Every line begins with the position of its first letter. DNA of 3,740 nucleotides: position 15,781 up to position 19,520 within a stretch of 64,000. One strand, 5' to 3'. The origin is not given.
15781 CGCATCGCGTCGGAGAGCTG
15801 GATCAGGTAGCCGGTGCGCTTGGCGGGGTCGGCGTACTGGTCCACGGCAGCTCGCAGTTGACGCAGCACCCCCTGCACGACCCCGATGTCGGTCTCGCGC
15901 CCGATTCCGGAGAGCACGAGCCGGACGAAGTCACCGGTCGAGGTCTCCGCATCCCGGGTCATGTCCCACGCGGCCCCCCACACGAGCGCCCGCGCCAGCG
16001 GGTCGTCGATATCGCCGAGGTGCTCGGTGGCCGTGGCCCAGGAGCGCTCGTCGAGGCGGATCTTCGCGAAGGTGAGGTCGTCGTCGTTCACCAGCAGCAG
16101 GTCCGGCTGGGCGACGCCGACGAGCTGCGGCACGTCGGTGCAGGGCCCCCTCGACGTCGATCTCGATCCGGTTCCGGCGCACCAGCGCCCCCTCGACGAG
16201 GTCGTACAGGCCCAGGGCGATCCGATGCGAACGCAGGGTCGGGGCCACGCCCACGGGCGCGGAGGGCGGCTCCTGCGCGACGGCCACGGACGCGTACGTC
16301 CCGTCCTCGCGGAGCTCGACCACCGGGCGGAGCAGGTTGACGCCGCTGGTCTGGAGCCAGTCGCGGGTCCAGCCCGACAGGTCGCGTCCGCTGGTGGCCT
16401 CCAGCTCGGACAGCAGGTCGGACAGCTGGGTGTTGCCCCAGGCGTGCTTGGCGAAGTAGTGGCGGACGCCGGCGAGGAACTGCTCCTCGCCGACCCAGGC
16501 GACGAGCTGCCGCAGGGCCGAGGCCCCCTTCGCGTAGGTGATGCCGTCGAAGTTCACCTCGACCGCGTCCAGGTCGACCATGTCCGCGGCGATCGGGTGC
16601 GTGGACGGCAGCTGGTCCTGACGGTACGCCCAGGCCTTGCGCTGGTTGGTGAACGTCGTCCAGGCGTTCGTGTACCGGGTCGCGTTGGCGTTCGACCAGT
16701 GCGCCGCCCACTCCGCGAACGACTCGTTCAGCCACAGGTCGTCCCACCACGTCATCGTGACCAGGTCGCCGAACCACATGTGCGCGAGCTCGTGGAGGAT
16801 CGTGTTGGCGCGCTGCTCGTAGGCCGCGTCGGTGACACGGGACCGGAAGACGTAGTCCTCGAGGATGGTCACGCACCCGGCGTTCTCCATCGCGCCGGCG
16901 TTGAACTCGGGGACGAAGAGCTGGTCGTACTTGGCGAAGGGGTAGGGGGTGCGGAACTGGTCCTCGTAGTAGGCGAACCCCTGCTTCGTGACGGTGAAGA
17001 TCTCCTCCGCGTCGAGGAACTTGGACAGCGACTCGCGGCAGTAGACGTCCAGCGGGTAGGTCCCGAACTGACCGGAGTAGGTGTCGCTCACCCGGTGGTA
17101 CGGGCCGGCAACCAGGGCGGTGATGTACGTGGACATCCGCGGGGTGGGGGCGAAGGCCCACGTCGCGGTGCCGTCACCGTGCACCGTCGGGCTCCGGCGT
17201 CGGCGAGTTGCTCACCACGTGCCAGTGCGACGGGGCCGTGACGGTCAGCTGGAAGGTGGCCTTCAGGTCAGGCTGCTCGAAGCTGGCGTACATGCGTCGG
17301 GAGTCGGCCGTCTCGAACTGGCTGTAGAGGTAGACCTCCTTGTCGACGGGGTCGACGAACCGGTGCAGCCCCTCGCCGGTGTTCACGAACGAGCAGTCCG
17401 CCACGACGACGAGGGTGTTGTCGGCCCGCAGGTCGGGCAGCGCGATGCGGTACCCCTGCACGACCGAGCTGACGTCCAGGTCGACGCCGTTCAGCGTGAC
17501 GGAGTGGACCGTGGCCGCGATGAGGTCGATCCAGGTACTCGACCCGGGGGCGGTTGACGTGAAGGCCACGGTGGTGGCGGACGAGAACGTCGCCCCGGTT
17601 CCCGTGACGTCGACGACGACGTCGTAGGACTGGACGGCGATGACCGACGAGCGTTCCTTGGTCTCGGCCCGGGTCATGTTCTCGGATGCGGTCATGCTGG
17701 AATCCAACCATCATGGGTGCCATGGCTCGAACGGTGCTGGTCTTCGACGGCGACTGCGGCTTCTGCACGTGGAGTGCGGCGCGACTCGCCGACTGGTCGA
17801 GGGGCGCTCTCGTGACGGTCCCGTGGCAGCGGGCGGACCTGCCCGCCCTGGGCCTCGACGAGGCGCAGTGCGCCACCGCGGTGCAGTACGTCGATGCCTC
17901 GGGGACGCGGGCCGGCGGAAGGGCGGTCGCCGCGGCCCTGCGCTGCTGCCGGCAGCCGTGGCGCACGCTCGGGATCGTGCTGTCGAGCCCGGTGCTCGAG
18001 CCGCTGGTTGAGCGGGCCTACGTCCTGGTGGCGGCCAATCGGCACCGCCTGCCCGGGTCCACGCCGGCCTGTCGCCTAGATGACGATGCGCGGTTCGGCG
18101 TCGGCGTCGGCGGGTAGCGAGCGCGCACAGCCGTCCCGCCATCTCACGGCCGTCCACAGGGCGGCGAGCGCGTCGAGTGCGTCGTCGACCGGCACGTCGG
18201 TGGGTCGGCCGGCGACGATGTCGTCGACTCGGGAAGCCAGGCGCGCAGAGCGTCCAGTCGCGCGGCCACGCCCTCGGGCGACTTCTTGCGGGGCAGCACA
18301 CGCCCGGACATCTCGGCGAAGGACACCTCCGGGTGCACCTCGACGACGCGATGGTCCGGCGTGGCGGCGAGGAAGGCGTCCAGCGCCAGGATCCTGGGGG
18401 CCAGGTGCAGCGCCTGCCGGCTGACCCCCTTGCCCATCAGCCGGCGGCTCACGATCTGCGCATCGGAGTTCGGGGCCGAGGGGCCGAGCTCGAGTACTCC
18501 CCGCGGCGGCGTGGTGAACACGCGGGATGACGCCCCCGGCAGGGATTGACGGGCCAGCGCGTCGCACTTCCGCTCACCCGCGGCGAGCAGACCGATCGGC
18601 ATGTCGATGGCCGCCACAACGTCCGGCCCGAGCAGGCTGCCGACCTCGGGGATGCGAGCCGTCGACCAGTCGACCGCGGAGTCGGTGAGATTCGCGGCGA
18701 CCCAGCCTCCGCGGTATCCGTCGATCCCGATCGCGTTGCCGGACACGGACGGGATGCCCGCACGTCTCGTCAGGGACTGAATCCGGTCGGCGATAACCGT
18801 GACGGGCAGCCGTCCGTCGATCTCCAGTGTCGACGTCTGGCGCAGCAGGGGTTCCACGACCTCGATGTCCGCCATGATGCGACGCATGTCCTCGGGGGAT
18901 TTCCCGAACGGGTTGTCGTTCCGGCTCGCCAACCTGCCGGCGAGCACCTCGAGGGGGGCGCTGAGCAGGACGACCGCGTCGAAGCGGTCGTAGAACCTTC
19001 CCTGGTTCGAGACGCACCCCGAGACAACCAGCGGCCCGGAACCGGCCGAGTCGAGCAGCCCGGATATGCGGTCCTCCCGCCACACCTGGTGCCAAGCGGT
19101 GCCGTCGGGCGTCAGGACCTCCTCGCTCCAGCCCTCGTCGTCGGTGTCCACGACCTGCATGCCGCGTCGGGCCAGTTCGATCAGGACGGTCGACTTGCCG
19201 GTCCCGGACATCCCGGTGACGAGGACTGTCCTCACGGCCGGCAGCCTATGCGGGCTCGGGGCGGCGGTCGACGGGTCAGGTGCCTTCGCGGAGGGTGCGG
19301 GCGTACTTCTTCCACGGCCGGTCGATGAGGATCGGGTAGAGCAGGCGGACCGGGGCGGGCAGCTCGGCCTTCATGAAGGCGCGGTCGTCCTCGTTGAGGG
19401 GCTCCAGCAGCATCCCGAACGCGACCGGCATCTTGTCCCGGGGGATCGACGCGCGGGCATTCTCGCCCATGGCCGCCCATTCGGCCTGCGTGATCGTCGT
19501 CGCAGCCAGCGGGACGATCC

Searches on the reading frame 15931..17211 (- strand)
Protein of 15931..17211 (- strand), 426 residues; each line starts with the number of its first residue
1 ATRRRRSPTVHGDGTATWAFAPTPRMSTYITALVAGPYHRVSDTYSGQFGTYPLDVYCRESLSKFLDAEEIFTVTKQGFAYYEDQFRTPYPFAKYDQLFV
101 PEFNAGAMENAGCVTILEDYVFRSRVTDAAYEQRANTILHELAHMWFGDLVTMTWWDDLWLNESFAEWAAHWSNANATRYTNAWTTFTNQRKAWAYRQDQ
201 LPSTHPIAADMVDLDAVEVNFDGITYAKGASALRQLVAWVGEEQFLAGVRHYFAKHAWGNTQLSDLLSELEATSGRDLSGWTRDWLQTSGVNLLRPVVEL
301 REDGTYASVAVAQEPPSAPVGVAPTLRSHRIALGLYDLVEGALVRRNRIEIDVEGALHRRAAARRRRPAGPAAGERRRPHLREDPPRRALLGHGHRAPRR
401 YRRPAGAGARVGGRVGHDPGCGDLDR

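Call 70: search_protein_families(library=pfam, proteins=[window:15931-17211:-], max_evalue=0.00001)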
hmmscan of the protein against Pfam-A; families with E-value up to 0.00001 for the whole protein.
window:15931-17211:- (426 aa): 1 family
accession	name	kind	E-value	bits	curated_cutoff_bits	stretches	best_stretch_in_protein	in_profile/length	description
PF01433.26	Peptidase_M1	-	2.8e-58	197.5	27.7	1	74-285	5-218/218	Peptidase family M1 domain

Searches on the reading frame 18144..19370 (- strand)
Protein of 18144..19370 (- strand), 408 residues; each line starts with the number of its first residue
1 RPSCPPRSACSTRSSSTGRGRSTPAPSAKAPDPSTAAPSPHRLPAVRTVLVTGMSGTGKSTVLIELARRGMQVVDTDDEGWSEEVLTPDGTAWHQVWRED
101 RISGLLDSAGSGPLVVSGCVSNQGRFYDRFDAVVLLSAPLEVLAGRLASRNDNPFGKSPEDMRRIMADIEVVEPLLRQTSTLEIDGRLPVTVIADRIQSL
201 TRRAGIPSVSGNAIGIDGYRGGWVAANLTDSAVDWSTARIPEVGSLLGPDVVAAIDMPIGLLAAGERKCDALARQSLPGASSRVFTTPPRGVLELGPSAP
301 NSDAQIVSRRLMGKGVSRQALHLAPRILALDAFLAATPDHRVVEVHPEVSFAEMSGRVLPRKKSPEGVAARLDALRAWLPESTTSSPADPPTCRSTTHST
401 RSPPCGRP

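Call 70: search_protein_families(library=pfam, proteins=[window:18144-19370:-], max_evalue=0.00001)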
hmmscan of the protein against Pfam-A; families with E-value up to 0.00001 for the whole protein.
window:18144-19370:- (408 aa): 3 families
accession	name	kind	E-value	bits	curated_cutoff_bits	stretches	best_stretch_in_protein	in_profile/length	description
PF04250.19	DUF429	-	3.4e-35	122.2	23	1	215-393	1-181/214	Protein of unknown function (DUF429)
PF13238.12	AAA_18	-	8e-14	52.6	29.4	1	49-156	1-117/128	AAA domain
PF13671.12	AAA_33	-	5.3e-06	27.2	27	0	49-79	2-33/143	AAA domain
